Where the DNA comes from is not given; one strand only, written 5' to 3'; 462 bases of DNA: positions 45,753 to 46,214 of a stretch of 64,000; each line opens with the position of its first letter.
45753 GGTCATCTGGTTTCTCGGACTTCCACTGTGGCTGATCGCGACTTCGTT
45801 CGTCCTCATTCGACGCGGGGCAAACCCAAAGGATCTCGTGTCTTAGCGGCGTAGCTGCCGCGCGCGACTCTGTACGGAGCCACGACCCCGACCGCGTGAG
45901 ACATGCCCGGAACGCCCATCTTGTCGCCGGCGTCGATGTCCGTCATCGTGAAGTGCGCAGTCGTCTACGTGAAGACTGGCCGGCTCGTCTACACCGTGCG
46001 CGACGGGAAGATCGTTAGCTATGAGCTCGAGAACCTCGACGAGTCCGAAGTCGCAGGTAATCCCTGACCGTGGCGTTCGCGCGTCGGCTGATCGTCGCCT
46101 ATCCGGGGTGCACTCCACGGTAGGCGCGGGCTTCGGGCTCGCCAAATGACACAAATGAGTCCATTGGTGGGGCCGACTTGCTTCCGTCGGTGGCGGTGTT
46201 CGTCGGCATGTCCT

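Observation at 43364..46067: An approximately 120-nt interspersed repeat punctuates a same-strand array of unrelated small genes (cassette-like organisation)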

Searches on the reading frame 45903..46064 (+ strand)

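Call 16: search_protein_families(library=pfam, proteins=[window:45903-46064:+], max_evalue=0.1)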
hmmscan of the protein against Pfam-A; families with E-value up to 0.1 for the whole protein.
window:45903-46064:+ (54 aa): 1 family
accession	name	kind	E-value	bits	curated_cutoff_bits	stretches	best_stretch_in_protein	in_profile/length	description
PF17353.8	DUF5381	-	0.061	13.6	26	1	12-39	56-86/170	Family of unknown function (DUF5381)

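Call 95: search_protein_families(library=ncbifam, proteins=[window:45903-46064:+], max_evalue=0.01)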
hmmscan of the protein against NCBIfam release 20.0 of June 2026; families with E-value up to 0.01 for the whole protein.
window:45903-46064:+ (54 aa): 0 families

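Call 96: search_protein_families(library=padloc, proteins=[window:45903-46064:+], max_evalue=0.01)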
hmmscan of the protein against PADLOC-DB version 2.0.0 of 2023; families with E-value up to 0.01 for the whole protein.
window:45903-46064:+ (54 aa): 0 families
